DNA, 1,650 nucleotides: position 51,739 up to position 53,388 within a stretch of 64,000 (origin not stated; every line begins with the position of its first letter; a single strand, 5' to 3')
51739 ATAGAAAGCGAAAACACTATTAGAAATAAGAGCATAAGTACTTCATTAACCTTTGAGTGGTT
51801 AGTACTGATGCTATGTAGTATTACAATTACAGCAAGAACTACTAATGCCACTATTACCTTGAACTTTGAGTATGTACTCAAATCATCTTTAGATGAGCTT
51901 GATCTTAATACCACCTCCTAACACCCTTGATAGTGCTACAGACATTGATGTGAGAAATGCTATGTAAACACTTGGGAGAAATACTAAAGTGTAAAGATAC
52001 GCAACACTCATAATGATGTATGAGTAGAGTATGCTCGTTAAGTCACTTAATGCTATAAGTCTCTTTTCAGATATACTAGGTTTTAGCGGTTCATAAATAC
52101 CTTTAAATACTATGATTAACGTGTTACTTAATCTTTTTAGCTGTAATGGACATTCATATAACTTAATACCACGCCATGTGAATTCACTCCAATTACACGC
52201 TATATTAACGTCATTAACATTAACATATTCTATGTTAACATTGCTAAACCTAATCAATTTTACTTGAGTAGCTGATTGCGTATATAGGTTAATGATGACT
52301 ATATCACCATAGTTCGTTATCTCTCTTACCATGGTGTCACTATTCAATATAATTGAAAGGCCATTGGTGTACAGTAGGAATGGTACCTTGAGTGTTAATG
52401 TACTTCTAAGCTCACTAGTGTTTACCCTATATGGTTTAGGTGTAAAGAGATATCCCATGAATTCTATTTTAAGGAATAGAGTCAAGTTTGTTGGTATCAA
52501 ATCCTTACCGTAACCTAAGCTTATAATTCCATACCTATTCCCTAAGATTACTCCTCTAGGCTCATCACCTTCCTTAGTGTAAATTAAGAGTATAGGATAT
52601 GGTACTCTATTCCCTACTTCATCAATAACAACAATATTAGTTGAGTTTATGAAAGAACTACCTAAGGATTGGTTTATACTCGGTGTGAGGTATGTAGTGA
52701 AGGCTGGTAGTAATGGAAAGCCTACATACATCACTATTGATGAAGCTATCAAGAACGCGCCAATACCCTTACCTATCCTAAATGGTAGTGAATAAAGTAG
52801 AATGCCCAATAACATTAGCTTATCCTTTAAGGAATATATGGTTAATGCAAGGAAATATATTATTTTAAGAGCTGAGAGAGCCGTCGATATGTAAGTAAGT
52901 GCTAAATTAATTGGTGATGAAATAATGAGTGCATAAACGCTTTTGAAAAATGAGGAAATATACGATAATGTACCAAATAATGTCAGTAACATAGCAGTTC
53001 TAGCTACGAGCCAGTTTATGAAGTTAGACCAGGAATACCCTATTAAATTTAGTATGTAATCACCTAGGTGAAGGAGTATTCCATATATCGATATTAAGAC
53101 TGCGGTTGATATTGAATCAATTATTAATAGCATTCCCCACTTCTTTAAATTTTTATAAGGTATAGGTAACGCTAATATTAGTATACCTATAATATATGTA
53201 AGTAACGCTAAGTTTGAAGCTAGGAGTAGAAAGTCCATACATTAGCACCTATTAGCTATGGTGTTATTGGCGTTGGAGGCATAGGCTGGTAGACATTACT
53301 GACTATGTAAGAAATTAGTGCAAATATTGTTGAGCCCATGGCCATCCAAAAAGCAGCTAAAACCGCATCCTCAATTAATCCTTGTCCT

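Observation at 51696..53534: Three-gene membrane module resembling cedA1-cedA-cedA2 (VirB2-like pilin plus VirB6-like channel)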

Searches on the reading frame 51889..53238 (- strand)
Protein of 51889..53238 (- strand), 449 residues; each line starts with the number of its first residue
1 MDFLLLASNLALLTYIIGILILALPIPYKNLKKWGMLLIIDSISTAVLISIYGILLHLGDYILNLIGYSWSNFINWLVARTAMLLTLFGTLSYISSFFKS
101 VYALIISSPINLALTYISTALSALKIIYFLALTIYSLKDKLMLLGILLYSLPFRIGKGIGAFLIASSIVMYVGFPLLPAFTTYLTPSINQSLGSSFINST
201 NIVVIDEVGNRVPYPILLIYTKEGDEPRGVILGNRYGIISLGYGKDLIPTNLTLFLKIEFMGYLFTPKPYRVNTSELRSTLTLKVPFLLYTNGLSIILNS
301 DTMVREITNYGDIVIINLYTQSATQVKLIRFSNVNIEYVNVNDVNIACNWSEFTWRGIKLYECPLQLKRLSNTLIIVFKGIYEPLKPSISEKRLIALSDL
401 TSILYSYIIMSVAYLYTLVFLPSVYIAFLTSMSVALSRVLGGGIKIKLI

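Call 3: search_protein_families(library=pfam, proteins=[window:51889-53238:-], max_evalue=10)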
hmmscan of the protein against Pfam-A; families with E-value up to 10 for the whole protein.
window:51889-53238:- (449 aa): 0 families

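Call 4: search_protein_families(library=ncbifam, proteins=[window:51889-53238:-], max_evalue=10)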
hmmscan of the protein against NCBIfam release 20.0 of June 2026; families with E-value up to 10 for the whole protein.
window:51889-53238:- (449 aa): 4 families
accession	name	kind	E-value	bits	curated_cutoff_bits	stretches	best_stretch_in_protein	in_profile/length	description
NF041796.2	Ced_CedA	equivalog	1.6e-45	155.7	330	2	2-201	6-207/259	DNA import protein CedA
NF053657.1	CedE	equivalog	3.5e-29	102.3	400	2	3-213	6-220/260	DNA-translocating protein CedE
NF041797.1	Ced_CedA1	equivalog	2.3e-05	24.4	100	1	6-58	15-67/75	DNA import protein CedA1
TIGR01598.1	holin_phiLC3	equivalog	0.05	13.9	39.7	1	44-90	9-55/79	phage holin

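Call 7: search_solved_structures(query=window:51889-53238:-, max_evalue=10, show_alignments=2)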
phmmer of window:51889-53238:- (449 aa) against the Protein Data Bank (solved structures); distinct sequences matched with E-value up to 10: 1.
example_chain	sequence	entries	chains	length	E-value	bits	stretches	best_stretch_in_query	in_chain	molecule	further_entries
6ru0_A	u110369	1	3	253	1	11.8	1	126-234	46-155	Imidazole glycerol phosphate synthase subunit HisF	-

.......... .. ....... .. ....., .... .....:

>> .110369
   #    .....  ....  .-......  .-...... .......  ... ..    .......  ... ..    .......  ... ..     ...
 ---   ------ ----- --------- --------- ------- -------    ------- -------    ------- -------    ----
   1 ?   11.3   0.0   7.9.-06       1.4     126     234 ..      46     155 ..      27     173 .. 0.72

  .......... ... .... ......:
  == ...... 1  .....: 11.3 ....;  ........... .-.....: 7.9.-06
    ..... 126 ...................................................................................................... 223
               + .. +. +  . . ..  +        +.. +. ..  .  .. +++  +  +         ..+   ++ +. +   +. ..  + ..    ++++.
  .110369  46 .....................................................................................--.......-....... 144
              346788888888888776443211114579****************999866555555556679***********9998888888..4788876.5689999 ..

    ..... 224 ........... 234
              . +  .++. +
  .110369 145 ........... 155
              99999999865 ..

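Call 11: find_homologous_proteins(query=window:51889-53238:-, max_evalue=0.001)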
Query window:51889-53238:- (449 aa): 23 proteins with E <= 0.001 among 8000 candidates.
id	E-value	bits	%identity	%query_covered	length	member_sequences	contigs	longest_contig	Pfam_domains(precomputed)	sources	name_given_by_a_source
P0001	6.8e-276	933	99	100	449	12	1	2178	PF27251.1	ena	-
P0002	2.7e-221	753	78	100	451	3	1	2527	PF27251.1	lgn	-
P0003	4.4e-149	516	55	100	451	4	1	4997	PF27251.1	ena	-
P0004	1.1e-131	458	53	96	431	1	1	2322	-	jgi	-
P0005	1.0e-115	406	47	100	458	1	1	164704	PF27251.1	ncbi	-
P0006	7.3e-112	393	44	100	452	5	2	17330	PF27251.1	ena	-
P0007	4.1e-111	390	46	100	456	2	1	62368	PF27251.1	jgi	-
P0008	2.2e-109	385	44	100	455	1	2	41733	PF27251.1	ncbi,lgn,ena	-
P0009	3.0e-109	384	44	100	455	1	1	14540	PF27251.1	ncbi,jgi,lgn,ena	-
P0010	1.1e-107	379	41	100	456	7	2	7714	PF27251.1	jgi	-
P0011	1.8e-106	375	42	100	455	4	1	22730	PF27251.1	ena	-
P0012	1.2e-98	349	40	100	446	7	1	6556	PF27251.1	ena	-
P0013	3.3e-96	341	40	100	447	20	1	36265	PF27251.1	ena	-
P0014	4.3e-95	338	39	100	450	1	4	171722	PF27251.1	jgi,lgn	jgi:hypothetical protein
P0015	2.2e-93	332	41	100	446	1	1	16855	PF27251.1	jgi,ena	-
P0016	2.5e-92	329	38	100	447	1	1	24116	PF27251.1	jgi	-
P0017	7.4e-91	324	38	97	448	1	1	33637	PF27251.1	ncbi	-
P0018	7.9e-91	324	38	100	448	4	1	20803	PF27251.1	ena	-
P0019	2.6e-89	319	41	99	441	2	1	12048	PF27251.1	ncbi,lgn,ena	-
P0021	4.7e-69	252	35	98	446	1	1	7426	PF27251.1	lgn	-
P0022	1.7e-18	85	34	47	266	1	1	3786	PF27251.1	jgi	-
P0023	1.4e-16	79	38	40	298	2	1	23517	PF27251.1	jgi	-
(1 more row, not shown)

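Call 16: find_related_loci(query=A2, collection=genome_contigs, flank=6000)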
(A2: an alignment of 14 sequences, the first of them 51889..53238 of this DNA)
Query A2 (449 aa) in genome_contigs; peptide patterns used: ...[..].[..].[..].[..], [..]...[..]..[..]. (x = any residue, [..] = any of these).
57 stretches matched a pattern; 28 encode a relative of the query (tblastn E <= 1e-3); 28 distinct loci.
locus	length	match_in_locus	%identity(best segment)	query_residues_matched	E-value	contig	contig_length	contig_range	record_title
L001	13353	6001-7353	78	1-449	0e+0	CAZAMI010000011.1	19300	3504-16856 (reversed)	MAG TPA_asm: uncultured Desulfurococcaceae archaeon isolate binchicken_co6_446 genome assembly, contig: NODE_2832_length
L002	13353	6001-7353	55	1-449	1e-149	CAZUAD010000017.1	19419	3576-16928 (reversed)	MAG TPA_asm: uncultured Desulfurococcaceae archaeon isolate SRP141552_co1_87 genome assembly, contig: NODE_1121_length_1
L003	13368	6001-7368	46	1-449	1e-120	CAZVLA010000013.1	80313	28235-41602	MAG TPA_asm: uncultured Desulfurococcaceae archaeon isolate binchicken_co219_376 genome assembly, contig: k141_81391, wh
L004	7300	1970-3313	44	2-449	9e-115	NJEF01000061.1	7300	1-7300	MAG: Desulfurococcales archaeon ex4484_204 ex4484_204_scaffold_13399_length_7300__count_729, whole genome shotgun sequen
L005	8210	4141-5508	42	1-449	1e-110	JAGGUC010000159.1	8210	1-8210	MAG: Desulfurococcales archaeon isolate AUK064 PB_MBMC_018_c_000000000038, whole genome shotgun sequence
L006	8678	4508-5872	42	1-449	1e-108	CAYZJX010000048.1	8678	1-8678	MAG TPA_asm: uncultured Desulfurococcaceae archaeon isolate binchicken_co6_186 genome assembly, contig: NODE_10304_lengt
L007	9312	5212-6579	41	1-449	2e-108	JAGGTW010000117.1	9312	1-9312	MAG: Desulfurococcales archaeon isolate AUK058 PB_MBMC_012_c_000000000151, whole genome shotgun sequence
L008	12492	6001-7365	44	1-449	2e-107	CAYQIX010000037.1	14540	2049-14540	MAG TPA_asm: uncultured Desulfurococcaceae archaeon isolate binchicken_co6_527 genome assembly, contig: NODE_4613_length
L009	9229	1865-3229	43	1-449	2e-106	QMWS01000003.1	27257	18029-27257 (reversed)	MAG: Thermoprotei archaeon isolate B83_G16 B83_Guay16_scaffold_00623, whole genome shotgun sequence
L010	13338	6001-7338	40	1-449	8e-103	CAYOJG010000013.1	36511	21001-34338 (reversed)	MAG TPA_asm: uncultured Desulfurococcaceae archaeon isolate binchicken_co256_980 genome assembly, contig: NODE_1654_leng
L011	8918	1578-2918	39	1-449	2e-101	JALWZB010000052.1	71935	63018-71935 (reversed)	MAG: Desulfurococcales archaeon isolate T2_metabat1_scaf2bin.068 T2_NODE_180_length_71935_cov_3.963068, whole genome sho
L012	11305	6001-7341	40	1-449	1e-100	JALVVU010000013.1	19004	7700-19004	MAG: Desulfurococcales archaeon isolate M10_metabat1_scaf2bin.047 M10_NODE_1223_length_19004_cov_17.421359, whole genome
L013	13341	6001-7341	39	1-449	3e-100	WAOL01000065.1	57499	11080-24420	MAG: Desulfurococcales archaeon isolate S143_97_esom k151_466522, whole genome shotgun sequence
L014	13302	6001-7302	40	14-449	2e-96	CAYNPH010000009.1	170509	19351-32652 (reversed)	MAG TPA_asm: uncultured Desulfurococcaceae archaeon isolate binchicken_co219_317 genome assembly, contig: k141_1278269,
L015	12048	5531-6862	41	2-449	8e-95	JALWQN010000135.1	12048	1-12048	MAG: Desulfurococcales archaeon isolate M2_metabat1_scaf2bin.068 M2_NODE_6982_length_12048_cov_3.406342, whole genome sh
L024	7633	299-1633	29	4-442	1e-35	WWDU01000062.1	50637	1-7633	MAG: Candidatus Calypsonella navitae isolate M2_131_esom k151_277579, whole genome shotgun sequence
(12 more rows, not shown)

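Call 22: search_protein_families(library=ncbifam, proteins=[L024:1629-3149:+], max_evalue=0.01)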
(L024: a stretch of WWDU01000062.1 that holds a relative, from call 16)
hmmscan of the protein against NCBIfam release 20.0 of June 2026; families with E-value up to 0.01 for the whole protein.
L024:1629-3149:+ (506 aa): 13 families
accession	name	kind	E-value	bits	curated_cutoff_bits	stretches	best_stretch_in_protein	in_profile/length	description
NF041017.1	DNA_import_CedB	equivalog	2e-06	26.8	700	0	254-301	276-318/590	DNA import protein CedB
TIGR00929.1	VirB4_CagE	subfamily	2.2e-06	26.2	643.1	1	255-308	439-487/792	VirB4 family type IV secretion/conjugal transfer ATPase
NF042943.1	HerA_antiphage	equivalog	2.5e-06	26.4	800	0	359-430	462-536/566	anti-phage-associated helicase HerA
NF053655.1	CedD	equivalog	3.9e-06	25.8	600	1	338-431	418-513/527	DNA-translocating ATPase CedD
TIGR03743.1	SXT_TraD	subfamily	9.2e-06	24.4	366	1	221-298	145-214/636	conjugative transfer system coupling protein TraD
NF033849.1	ser_rich_anae_1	subfamily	9.5e-06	23.2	650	0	254-314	760-824/1163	serine-rich protein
TIGR03924.1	T7SS_EccC_a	equivalog_domain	0.00028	19.8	509.15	0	342-378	566-605/673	type VII secretion protein EccCa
NF042944.1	HerA_antiphage_2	equivalog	0.00032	19.6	850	0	359-397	455-493/576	anti-phage-associated helicase HerA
TIGR03925.1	T7SS_EccC_b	equivalog_domain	0.001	17.5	346.55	0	335-395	182-245/564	type VII secretion protein EccCb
NF010404.0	PRK13830.1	subfamily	0.0032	15.3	810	1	241-324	444-522/818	conjugal transfer protein TrbE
TIGR03928.1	T7_EssCb_Firm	equivalog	0.0036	14.9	778.4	0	362-383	605-626/1296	type VII secretion protein EssC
NF040819.1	helicase_HerA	equivalog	0.0073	14.9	970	0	332-445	395-517/561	DNA double-strand break repair helicase HerA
NF045973.1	conju_CD1115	equivalog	0.0088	14.9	250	0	253-305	24-69/442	VirD4-like conjugal transfer protein, CD1115 family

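Call 28: predict_structure(alignment_id=A2)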
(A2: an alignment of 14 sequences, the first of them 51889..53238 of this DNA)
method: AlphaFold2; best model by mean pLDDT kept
length: 449 residues; sequences in the alignment: 14
mean_pLDDT: 80.6   pTM: 0.52
mean pLDDT of the five models: 80.6, 79.4, 79.4, 77.9, 77.0
residues with pLDDT >= 90: 114; 70-90: 264; 50-70: 56; < 50: 15
segments of 3 or more residues with pLDDT < 50: 187-194, 444-449
pLDDT, mean of each block of 10 residues (from residue 1): 74 84 81 80 80 79 84 84 75 66 58 77 83 83 81 71 83 85 57 57 92 94 80 93 70 89 92 83 93 91 89 91 92 92 89 93 92 92 89 67 63 73 82 78 46
secondary structure, 60 per line:
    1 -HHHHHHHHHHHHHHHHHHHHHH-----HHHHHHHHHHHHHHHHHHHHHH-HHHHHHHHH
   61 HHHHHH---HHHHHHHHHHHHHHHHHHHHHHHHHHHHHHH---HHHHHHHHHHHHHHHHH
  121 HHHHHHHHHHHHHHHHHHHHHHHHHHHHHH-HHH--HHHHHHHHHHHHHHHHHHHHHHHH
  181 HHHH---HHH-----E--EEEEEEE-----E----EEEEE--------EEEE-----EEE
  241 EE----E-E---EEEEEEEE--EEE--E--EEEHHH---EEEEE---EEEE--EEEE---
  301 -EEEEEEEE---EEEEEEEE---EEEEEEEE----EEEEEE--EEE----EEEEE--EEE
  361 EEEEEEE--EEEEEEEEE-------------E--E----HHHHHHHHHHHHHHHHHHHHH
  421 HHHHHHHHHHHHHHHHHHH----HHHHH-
elements in order: H2-23 H29-50 H52-66 H70-100 H104-150 H157-184 E199-205 E216-220 E229-232 E238-242 E253-260 E263-265 E271-273 E280-284 E288-291 E294-297 E302-309 E313-320 E324-331 E336-341 E344-346 E351-355 E358-367 E370-378 H400-439 H444-448

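Call 31: fold_search(model_id=the predicted structure, library=pdb)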
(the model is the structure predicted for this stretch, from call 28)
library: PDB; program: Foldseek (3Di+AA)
matches with E <= 10: 475; with E <= 0.001: 0
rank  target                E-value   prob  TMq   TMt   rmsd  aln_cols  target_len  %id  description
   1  7xdi_F                1.0e-03  0.92  0.17  0.17  35.2       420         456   12  Tail structure of bacteriophage SSV19 (released 2022-08-10)
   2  3rkp_B                1.5e-03  0.99  0.17  0.21  13.5       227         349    8  Crystal structure of BcpA*(D312A), the major pilin subunit of Bacillus cereus (released 2012-05-30)
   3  6fb3_A                2.3e-03  0.90  0.13  0.04  19.1       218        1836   16  Teneurin 2 Partial Extracellular Domain (released 2018-03-28)
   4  8qox_B                2.4e-03  0.90  0.17  0.17  31.4       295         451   11  Two-component assembly of SlaA and SlaB S-layer proteins of Sulfolobus acidocaldarius (released 2024-02-21)
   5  9lr7_C                2.5e-03  0.90  0.13  0.15  17.8       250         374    9  Crystal Structure of the Basal pilin EbpB from Enterococcus faecalis. (released 2025-07-16)
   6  9lr7_B                2.8e-03  0.75  0.12  0.13  18.7       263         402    9  Crystal Structure of the Basal pilin EbpB from Enterococcus faecalis. (released 2025-07-16)
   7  3kpt_B                2.9e-03  0.94  0.16  0.20  14.8       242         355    7  Crystal structure of BcpA, the major pilin subunit of Bacillus cereus (released 2009-11-24)
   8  3rkp_A                3.2e-03  0.95  0.16  0.20  13.8       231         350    9  Crystal structure of BcpA*(D312A), the major pilin subunit of Bacillus cereus (released 2012-05-30)
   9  3kpt_A                4.0e-03  0.91  0.15  0.18  14.5       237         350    6  Crystal structure of BcpA, the major pilin subunit of Bacillus cereus (released 2009-11-24)
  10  7ram_D                4.9e-03  0.44  0.09  0.13  19.3       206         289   11  Cryo-EM Structure of the HCMV gHgLgO Trimer Derived from AD169 and TR strains in complex with PDGFRalpha (released 2022-06-08)
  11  9hfj                  6.3e-03  1.00  0.15  0.69   4.3        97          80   16  Crystal structure of the NTE domain of SusCdex (BT3090) dextran transporter (released 2025-11-26)
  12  8r54_A                6.3e-03  0.77  0.13  0.03  20.2       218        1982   15  Mouse teneurin-3 non-compact subunit - A0B0 isoform (released 2024-05-08)
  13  3wiq_A                7.0e-03  0.20  0.09  0.06  23.1       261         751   11  Crystal structure of kojibiose phosphorylase complexed with kojibiose (released 2014-02-05)
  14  9m00_A                7.4e-03  0.35  0.10  0.13  15.8       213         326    8  Crystal Structure of the Basal pilin EbpB from Enterococcus faecalis with a partially disordered N-terminal domain. (released 2025-07-16)
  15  2y1v_A                9.1e-03  0.84  0.15  0.12  14.2       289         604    8  Full length structure of RrgB Pilus protein from Streptococcus pneumoniae (released 2011-11-09)
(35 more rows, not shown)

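Call 32: search_solved_structures(query=A1, max_evalue=10, show_alignments=2)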
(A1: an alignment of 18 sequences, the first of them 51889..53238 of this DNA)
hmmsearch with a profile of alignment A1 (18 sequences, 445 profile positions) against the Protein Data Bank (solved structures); distinct sequences matched with E-value up to 10: 4.
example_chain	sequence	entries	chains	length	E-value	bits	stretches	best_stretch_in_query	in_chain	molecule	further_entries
8dfu_B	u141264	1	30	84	9.7e-06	28.2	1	4-62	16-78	Pilin protein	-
4ayc_A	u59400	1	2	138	0.018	17.4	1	300-393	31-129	E3 UBIQUITIN-PROTEIN LIGASE RNF8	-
4orh_C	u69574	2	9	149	0.02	17.3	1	300-393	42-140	E3 ubiquitin-protein ligase RNF8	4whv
4jm2_E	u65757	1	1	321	0.43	12.8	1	294-385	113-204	gp120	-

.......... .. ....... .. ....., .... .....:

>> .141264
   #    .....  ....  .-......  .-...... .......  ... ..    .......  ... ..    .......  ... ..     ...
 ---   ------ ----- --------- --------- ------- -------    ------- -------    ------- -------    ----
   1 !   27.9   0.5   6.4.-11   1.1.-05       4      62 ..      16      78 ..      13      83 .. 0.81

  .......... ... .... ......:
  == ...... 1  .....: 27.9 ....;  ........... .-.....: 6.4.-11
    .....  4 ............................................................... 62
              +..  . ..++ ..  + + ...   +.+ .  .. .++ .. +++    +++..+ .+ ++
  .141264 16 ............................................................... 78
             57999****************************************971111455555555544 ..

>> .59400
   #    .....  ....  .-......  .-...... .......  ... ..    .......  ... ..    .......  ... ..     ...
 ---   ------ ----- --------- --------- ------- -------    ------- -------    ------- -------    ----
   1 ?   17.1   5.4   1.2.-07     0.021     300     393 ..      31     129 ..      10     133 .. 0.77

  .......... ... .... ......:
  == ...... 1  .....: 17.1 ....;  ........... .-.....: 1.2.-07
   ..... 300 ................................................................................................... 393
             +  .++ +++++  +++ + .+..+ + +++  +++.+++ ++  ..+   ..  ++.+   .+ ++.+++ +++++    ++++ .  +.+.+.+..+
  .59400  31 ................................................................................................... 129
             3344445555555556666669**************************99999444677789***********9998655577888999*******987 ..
